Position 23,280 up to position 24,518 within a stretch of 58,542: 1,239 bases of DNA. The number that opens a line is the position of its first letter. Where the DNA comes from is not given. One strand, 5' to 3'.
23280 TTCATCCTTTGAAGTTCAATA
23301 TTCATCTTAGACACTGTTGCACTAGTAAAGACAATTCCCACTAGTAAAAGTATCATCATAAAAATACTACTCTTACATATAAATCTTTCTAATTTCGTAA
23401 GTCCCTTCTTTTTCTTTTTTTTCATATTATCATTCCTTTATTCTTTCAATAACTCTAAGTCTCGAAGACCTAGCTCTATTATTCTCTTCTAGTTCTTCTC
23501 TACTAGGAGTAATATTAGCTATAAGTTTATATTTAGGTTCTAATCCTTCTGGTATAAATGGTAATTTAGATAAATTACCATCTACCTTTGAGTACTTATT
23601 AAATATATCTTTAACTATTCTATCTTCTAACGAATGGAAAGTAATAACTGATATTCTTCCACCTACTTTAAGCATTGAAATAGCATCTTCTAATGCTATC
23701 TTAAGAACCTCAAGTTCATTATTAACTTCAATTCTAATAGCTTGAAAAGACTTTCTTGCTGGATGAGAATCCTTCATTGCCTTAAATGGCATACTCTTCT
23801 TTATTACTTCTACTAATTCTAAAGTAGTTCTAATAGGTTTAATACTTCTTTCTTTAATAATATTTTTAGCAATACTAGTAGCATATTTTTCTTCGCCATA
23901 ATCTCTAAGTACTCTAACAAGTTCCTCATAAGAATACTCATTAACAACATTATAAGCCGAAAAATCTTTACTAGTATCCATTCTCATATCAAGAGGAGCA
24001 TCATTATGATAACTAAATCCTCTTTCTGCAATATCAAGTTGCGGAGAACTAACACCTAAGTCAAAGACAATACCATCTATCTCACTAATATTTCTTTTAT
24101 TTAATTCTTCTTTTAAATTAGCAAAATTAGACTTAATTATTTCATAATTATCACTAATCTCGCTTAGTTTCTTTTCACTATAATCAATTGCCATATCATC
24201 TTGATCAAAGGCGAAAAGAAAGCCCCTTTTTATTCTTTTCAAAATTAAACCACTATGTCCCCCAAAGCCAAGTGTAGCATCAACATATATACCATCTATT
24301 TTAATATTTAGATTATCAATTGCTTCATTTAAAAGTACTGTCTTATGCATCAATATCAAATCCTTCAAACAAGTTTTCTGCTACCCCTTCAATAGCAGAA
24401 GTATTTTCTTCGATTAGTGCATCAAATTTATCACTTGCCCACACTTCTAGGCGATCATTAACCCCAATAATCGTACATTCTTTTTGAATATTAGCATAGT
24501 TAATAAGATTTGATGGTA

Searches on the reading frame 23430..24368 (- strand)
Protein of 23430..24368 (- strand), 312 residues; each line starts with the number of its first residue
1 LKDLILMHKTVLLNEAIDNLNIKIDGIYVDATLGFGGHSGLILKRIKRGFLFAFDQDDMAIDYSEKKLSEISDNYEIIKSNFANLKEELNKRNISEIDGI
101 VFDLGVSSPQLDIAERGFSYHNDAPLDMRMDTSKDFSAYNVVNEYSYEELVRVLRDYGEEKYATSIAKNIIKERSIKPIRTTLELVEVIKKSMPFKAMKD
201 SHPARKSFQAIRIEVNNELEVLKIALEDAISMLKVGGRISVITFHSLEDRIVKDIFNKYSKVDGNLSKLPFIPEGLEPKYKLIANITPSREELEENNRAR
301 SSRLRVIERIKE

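Call 64: search_protein_families(library=pfam, proteins=[window:23430-24368:-], max_evalue=0.0001)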
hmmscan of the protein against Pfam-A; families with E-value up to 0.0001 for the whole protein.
window:23430-24368:- (312 aa): 1 family
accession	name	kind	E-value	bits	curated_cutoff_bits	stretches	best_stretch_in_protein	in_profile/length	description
PF01795.25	Methyltransf_5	-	3.6e-118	395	27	1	7-310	3-309/309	MraW methylase family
